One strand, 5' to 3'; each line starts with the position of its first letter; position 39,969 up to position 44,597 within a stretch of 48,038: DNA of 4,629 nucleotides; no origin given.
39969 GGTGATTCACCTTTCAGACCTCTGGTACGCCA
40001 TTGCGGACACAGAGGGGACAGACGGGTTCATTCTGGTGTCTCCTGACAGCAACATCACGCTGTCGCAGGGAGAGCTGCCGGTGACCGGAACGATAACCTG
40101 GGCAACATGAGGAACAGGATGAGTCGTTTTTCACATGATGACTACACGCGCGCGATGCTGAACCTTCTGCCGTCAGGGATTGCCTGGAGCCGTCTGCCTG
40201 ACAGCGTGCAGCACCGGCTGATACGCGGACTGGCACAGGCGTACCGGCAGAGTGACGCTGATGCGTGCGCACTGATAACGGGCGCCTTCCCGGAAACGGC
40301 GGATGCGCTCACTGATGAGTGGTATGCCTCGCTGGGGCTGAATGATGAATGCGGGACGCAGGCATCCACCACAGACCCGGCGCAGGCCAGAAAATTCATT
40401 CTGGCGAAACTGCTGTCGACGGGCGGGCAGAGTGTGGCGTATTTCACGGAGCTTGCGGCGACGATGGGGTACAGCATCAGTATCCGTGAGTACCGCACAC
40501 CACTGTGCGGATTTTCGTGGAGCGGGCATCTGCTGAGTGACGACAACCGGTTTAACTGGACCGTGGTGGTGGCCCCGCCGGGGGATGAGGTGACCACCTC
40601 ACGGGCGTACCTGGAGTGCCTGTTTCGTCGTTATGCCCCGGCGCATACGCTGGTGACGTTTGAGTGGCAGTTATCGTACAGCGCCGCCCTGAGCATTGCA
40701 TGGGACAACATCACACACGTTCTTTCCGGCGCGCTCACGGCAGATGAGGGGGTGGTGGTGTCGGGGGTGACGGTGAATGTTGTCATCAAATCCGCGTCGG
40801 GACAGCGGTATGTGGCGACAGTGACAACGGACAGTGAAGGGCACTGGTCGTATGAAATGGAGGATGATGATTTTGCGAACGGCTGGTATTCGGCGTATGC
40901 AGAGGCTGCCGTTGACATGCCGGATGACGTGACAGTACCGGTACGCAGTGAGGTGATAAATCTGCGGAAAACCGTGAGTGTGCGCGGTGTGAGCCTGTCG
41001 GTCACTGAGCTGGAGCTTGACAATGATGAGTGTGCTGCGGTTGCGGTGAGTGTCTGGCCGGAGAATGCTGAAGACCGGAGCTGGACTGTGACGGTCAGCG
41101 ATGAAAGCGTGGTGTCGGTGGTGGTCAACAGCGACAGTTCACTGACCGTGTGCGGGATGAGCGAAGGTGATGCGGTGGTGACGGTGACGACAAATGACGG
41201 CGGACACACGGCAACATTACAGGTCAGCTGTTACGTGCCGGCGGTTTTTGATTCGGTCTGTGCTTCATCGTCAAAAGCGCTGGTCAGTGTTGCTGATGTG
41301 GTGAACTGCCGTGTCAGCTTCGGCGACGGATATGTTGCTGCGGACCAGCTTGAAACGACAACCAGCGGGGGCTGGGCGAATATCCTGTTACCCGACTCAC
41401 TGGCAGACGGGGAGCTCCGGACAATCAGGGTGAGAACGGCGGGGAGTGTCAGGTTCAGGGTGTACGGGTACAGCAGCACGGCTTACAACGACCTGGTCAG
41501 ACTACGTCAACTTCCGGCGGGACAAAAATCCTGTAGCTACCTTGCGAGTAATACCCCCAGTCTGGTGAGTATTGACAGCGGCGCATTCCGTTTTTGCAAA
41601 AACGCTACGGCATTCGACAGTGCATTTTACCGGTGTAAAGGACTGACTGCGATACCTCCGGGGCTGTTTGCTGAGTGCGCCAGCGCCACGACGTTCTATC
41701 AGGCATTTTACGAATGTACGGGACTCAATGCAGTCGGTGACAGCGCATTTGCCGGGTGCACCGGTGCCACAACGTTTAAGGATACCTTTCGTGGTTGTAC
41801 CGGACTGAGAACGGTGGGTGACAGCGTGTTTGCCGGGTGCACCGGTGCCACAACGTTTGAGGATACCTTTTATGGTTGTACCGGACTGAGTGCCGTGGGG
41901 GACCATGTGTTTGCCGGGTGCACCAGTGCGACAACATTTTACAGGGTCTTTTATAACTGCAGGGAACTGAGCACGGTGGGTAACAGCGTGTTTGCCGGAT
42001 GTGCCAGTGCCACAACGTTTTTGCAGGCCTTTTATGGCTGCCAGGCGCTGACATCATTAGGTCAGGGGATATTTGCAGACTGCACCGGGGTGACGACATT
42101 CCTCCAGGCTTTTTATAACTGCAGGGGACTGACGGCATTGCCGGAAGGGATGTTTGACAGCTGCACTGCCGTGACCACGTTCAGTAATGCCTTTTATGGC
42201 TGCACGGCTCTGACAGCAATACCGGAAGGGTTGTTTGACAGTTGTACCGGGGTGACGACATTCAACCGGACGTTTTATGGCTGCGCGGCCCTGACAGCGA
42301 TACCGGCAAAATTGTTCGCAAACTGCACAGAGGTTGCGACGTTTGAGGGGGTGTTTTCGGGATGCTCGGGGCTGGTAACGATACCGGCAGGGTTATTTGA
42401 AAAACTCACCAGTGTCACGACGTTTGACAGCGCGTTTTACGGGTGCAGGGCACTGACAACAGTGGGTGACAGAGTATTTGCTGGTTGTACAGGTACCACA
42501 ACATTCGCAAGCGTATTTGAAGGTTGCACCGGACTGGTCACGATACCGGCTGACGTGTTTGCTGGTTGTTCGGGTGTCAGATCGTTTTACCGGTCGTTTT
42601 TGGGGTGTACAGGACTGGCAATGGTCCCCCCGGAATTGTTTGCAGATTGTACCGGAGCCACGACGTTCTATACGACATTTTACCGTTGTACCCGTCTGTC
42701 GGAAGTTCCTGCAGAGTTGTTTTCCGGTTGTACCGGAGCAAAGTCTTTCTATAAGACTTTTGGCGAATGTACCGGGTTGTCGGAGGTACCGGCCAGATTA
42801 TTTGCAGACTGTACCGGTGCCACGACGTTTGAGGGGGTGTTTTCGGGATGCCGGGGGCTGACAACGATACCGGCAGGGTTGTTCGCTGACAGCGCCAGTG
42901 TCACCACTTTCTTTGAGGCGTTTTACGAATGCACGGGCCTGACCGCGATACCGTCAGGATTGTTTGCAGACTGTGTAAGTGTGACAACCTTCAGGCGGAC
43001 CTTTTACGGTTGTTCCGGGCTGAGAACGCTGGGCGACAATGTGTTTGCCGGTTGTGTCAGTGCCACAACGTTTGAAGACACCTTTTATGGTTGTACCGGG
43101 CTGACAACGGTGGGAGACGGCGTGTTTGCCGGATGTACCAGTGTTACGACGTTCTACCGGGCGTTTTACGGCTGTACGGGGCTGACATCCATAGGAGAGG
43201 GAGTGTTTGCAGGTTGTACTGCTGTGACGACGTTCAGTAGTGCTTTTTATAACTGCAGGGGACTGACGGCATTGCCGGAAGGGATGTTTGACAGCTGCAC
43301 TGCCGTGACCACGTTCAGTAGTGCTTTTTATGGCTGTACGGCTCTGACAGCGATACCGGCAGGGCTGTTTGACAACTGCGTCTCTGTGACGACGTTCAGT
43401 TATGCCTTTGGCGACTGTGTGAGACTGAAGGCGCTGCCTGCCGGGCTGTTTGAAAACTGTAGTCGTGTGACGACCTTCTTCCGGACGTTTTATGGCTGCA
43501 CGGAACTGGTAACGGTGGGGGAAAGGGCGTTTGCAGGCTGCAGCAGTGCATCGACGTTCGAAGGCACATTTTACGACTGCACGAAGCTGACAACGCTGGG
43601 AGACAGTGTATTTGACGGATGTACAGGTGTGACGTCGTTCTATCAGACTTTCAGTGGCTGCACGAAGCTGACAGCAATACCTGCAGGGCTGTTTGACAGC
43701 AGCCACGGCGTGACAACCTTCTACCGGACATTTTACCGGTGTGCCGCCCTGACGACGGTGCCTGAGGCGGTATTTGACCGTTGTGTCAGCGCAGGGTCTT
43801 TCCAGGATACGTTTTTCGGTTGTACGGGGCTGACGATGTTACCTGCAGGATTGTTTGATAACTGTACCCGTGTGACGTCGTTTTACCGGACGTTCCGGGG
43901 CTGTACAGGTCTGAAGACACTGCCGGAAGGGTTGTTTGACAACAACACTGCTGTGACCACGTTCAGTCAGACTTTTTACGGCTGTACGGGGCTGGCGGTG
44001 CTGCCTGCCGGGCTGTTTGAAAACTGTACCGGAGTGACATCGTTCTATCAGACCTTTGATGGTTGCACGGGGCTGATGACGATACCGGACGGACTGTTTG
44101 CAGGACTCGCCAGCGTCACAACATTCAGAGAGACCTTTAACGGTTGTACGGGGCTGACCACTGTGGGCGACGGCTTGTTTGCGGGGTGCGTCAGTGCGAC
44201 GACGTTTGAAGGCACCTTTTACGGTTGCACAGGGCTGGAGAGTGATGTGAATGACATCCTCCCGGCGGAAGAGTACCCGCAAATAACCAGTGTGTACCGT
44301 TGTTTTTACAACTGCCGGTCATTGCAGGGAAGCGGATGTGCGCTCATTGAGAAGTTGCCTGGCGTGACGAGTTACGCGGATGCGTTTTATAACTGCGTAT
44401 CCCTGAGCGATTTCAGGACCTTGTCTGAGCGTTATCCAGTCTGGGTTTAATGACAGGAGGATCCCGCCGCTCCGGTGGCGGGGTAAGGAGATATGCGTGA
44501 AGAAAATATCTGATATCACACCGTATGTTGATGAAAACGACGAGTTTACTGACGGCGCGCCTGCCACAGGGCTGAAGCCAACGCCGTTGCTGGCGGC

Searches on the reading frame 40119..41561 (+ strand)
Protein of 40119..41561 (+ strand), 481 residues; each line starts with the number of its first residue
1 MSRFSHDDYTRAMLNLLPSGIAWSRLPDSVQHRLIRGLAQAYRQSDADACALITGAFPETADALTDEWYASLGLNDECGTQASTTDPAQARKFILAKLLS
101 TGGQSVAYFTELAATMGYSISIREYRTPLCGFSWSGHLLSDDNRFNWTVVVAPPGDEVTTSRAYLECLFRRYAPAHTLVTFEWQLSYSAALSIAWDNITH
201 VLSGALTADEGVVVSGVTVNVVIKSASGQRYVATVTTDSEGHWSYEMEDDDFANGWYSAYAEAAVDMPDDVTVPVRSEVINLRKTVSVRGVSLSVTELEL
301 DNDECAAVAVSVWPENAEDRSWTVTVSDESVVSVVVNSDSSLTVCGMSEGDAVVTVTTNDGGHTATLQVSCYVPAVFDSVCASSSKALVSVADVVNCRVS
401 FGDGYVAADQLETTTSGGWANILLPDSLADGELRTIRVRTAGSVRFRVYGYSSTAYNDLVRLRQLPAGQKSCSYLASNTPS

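Call 23: find_homologous_proteins(query=window:40119-41561:+, max_evalue=1e-20)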
Query window:40119-41561:+ (481 aa): 21 proteins with E <= 1e-20 among 8000 candidates.
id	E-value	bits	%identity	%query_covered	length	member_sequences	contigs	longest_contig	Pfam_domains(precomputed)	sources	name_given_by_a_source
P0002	0.0e+0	1050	98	100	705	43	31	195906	PF13306.13,PF02368.25,PF10076.15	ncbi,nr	ncbi:DUF2313 domain-containing protein, partial [Escherichia coli]|nr:DUF2313 domain-containing prot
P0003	8.9e-183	626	69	90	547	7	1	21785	PF02368.25,PF10076.15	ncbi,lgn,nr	ncbi:DUF2313 domain-containing protein [Escherichia coli]|nr:DUF2313 domain-containing protein [Esch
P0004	6.3e-165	567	87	60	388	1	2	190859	PF10076.15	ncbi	ncbi:TPA: putative phage tail protein [Escherichia coli]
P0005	8.6e-165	567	87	60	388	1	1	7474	PF10076.15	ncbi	ncbi:putative phage tail protein [Escherichia coli]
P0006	1.4e-164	566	87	60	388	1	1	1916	PF10076.15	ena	-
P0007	2.8e-164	565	87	60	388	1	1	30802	PF10076.15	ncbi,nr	ncbi:DUF2313 domain-containing protein [Escherichia coli]|nr:DUF2313 domain-containing protein [Esch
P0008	2.8e-164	565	87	60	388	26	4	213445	PF10076.15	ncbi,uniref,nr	ncbi:DUF2313 domain-containing protein [Escherichia coli]|uniref:putative phage tail protein n=1 Tax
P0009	3.6e-164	565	87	60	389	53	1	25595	PF10076.15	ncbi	ncbi:TPA: putative phage tail protein [Escherichia coli]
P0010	4.8e-164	564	86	60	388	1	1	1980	PF10076.15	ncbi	ncbi:YmfQ family protein [Escherichia coli]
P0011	6.9e-164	564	87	60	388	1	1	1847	PF10076.15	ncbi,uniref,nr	ncbi:putative phage tail protein [Escherichia coli]|uniref:putative phage tail protein n=1 Tax=Esche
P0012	7.3e-164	564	88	59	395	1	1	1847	PF10076.15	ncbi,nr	ncbi:hypothetical protein C6511_25890 [Escherichia coli]|nr:hypothetical protein [Escherichia coli]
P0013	3.9e-162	558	85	61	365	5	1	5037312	PF10076.15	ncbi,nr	ncbi:hypothetical protein AOY57_24020 [Escherichia coli]|nr:hypothetical protein AOY57_24020 [Escher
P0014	2.3e-161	556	86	59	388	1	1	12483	PF10076.15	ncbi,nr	ncbi:TPA: DUF2313 domain-containing protein [Escherichia coli]|nr:DUF2313 domain-containing protein 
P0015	3.1e-159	549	86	59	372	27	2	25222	PF10076.15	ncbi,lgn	ncbi:DUF2313 domain-containing protein [Escherichia coli]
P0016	4.2e-149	515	98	51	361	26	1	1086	PF13629.13,PF02368.25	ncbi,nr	ncbi:TPA: hypothetical protein JXS27_005445, partial [Escherichia coli]|nr:hypothetical protein [Esc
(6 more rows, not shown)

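Call 27: find_encoding_contigs(protein=P0002, flank=3000, max_places=8)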
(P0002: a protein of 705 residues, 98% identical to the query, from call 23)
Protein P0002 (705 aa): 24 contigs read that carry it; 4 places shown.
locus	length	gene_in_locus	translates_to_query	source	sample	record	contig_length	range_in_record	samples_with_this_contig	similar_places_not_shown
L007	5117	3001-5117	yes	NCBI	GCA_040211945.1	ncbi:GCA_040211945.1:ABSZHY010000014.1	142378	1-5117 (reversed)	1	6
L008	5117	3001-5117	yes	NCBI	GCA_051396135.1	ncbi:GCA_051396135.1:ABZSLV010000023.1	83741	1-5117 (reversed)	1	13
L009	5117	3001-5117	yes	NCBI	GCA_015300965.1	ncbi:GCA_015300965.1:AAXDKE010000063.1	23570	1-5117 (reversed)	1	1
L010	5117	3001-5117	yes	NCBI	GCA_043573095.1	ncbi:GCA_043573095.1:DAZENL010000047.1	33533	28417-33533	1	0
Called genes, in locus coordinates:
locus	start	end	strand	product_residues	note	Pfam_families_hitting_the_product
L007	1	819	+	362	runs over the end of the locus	PF21683:GpP-like_1st, PF05954:Phage_GPD, PF22255:Gp44-like_2nd, PF21929:GpP_4th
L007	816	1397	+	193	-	PF06890:Phage_Mu_Gp45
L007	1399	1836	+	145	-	PF07409:GP46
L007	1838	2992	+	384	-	PF04865:Baseplate_J, PF26078:Baseplate_J_M, PF26079:Baseplate_J_C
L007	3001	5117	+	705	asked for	PF10076:Phage_Mu_Gp48, PF02368:Big_2 (weak), PF13306:LRR_5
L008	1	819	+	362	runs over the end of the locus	PF21683:GpP-like_1st, PF05954:Phage_GPD, PF22255:Gp44-like_2nd, PF21929:GpP_4th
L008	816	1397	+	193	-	PF06890:Phage_Mu_Gp45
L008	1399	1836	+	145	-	PF07409:GP46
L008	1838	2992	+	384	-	PF04865:Baseplate_J, PF26078:Baseplate_J_M, PF26079:Baseplate_J_C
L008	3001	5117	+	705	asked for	PF10076:Phage_Mu_Gp48, PF02368:Big_2 (weak), PF13306:LRR_5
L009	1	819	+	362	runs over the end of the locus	PF21683:GpP-like_1st, PF05954:Phage_GPD, PF22255:Gp44-like_2nd, PF21929:GpP_4th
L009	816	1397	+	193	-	PF06890:Phage_Mu_Gp45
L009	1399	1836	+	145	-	PF07409:GP46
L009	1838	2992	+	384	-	PF04865:Baseplate_J, PF26078:Baseplate_J_M, PF26079:Baseplate_J_C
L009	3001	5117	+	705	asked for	PF10076:Phage_Mu_Gp48, PF02368:Big_2 (weak), PF13306:LRR_5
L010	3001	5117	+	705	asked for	PF10076:Phage_Mu_Gp48, PF02368:Big_2 (weak), PF13306:LRR_5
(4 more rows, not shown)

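Call 30: find_related_loci(query=window:40119-41561:+, collection=genome_contigs, flank=7000)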
Query window:40119-41561:+ (481 aa) in genome_contigs; peptide patterns used: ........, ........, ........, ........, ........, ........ (x = any residue, [..] = any of these).
64 stretches matched a pattern, but none encodes a relative of the query by tblastn (E <= 1e-3).

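Call 31: find_related_loci(query=window:40119-41561:+, collection=viral_contigs, flank=7000)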
Query window:40119-41561:+ (481 aa) in viral_contigs; peptide patterns used: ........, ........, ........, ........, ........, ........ (x = any residue, [..] = any of these).
10 stretches matched a pattern; 5 encode a relative of the query (tblastn E <= 1e-3); 5 distinct loci.
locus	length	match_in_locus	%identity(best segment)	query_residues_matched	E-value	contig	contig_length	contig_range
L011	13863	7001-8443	99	1-481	0e+0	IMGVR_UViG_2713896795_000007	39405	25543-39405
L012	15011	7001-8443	98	1-481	0e+0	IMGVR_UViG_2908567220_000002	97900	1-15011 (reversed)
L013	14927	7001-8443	98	1-481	0e+0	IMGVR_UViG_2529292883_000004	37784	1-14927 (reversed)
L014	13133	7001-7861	98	1-481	6e-175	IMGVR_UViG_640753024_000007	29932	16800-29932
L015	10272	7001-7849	87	1-283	4e-158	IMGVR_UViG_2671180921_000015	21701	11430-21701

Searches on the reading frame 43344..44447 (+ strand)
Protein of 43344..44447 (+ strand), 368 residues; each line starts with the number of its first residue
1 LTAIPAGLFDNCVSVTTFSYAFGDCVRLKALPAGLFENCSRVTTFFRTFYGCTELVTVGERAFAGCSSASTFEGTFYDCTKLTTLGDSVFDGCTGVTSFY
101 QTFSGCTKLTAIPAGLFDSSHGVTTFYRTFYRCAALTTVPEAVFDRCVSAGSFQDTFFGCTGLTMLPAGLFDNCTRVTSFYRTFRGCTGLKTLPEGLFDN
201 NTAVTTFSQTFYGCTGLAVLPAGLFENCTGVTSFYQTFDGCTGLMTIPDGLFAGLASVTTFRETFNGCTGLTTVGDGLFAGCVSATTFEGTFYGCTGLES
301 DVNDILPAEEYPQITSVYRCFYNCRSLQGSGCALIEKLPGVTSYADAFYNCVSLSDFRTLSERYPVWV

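Call 29: find_homologous_proteins(query=window:43344-44447:+, max_evalue=1e-40)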
Query window:43344-44447:+ (368 aa): 199 proteins with E <= 1e-40 among 8000 candidates; the best 120 are listed.
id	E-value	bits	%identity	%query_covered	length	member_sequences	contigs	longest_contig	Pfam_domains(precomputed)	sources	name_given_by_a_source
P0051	7.7e-102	359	42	89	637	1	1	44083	PF03382.21,PF13149.13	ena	-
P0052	3.9e-88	314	46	63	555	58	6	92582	PF23011.3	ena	-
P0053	9.2e-87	310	46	83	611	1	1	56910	PF23011.3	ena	-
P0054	8.4e-85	303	43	88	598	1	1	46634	PF23011.3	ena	-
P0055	1.6e-84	302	36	95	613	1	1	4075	PF13306.13,PF13004.14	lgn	-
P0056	1.7e-84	302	45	60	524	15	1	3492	-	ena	-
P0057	1.1e-82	296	43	88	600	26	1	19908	PF23011.3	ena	-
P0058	1.2e-82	296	43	74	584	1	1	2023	PF23011.3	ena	-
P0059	3.4e-82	295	43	81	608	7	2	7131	PF23011.3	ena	-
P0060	1.1e-80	290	44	83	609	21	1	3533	PF23011.3,PF13855.13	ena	-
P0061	2.5e-80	288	44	71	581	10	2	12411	PF23011.3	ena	-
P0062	3.5e-80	288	42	80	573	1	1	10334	PF23011.3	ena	-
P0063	1.2e-78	283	35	74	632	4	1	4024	PF19190.7,PF03382.21,PF13306.13,PF13004.14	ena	-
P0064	9.2e-78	280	44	84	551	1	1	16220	-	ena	-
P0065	3.2e-76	275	40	88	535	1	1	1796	PF03382.21,PF13306.13,PF26696.1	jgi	jgi:hypothetical protein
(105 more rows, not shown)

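Call 50: predict_structure(alignment_id=A1)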
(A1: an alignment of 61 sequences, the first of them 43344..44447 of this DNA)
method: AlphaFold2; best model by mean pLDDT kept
length: 368 residues; sequences in the alignment: 61
mean_pLDDT: 90.3   pTM: 0.89
mean pLDDT of the five models: 90.3, 89.7, 85.9, 85.8, 85.7
residues with pLDDT >= 90: 293; 70-90: 38; 50-70: 10; < 50: 27
segments of 3 or more residues with pLDDT < 50: 312-338
pLDDT, mean of each block of 10 residues (from residue 1): 94 96 98 94 98 97 96 99 97 97 99 97 98 98 98 99 97 98 99 98 98 98 97 98 95 93 98 89 91 93 64 44 38 44 88 87 79
secondary structure, 60 per line:
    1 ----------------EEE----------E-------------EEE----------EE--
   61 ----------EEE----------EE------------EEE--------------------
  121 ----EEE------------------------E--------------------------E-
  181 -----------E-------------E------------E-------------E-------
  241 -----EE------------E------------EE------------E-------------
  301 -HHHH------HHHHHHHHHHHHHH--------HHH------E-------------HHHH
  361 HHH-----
elements in order: E17-19 E44-46 E71-73 E98-100 E125-127 H302-305 H312-325 H357-363
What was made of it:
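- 41562..44234 (+): Array of 33 in-register 81-nt (27-aa) LRR units, U1 to U33. Consensus L-T-x-I/V-P/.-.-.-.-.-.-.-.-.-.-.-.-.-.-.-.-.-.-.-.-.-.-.. AlphaFold model of U23 to the end: pLDDT 90, one main strand per 27 residues (call 50).
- On BspA-type LRR (Pfam LRR_5): AlphaFold pLDDT 90.3 and pTM 0.89, with strands every 27 residues (call 50).
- AlphaFold model with pLDDT 90.3 and a 27-residue strand period (call 50).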

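Call 53: fold_search(model_id=the predicted structure, library=pdb)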
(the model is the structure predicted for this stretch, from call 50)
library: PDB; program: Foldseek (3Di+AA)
matches with E <= 10: 908; with E <= 0.001: 538
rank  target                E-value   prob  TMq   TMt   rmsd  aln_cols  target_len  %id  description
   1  4fs7                  2.9e-14  1.00  0.33  0.32  12.4       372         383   18  Crystal structure of a leucine-rich repeat protein (BACOVA_04585) from Bacteroides ovatus ATCC 8483 at 1.19 A resolution (released 2012-09-19)
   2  5a5c_C                4.8e-13  1.00  0.48  0.54   4.0       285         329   23  Structure of an engineered neuronal LRRTM2 adhesion molecule (released 2016-02-03)
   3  5a5c_B                6.7e-13  1.00  0.36  0.39  10.7       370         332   19  Structure of an engineered neuronal LRRTM2 adhesion molecule (released 2016-02-03)
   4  4r6g                  1.1e-12  1.00  0.32  0.27  13.3       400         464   17  Crystal structure of computational designed leucine rich repeats DLRR_K in space group P22121 (released 2015-01-07)
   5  5a5c_A                1.2e-12  1.00  0.48  0.53   4.9       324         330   22  Structure of an engineered neuronal LRRTM2 adhesion molecule (released 2016-02-03)
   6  4gt6                  9.2e-11  1.00  0.24  0.23  13.2       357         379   16  Crystal structure of a leucine rich cell surface protein (FAEPRAA2165_01021) from Faecalibacterium prausnitzii A2-165 at (released 2012-09-26)
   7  4lxr_A                2.9e-10  1.00  0.35  0.19  11.8       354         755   17  Structure of the Toll - Spatzle complex, a molecular hub in Drosophila development and innate immunity (released 2014-04-09)
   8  4bv4_R                3.1e-10  1.00  0.31  0.27  11.0       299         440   17  Structure and allostery in Toll-Spatzle recognition (released 2013-12-04)
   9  8xt9_C                6.7e-10  1.00  0.27  0.15  14.1       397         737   13  structure of LGR4 (released 2025-01-15)
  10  8wvv                  7.1e-10  1.00  0.33  0.20  12.4       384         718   14  Cryo-EM structure of LGR4 in state I (released 2024-10-30)
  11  7upi_C                7.6e-10  1.00  0.22  0.18  16.0       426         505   13  Cryo-EM structure of SHOC2-PP1c-MRAS holophosphatase complex (released 2022-05-04)
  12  7tvg                  1.7e-09  1.00  0.22  0.18  14.5       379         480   13  Crystal Structure of SHOC2 to a resolution of 2.4 Angstrom (released 2022-05-04)
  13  3zyo                  1.9e-09  1.00  0.39  0.37   8.4       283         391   14  Crystal structure of the N-terminal leucine rich repeats and immunoglobulin domain of netrin-G ligand-3 (released 2011-10-05)
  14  7sd1_C                2.1e-09  0.99  0.19  0.15  16.6       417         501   10  Crystal structure of SHOC2 (released 2022-04-20)
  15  4kt1_A                2.4e-09  1.00  0.24  0.20  17.6       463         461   14  Complex of R-spondin 1 with LGR4 extracellular domain (released 2013-06-19)
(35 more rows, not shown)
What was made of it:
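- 41562..44234 (+): Foldseek top hits are LRR proteins such as 4fs7 (call 53).
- Closest known: BspA-type leucine-rich repeat proteins. Same: The predicted fold is an LRR solenoid whose best PDB match is 4fs7 (calls 50, 53).
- Best structural matches are LRR proteins (call 53).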
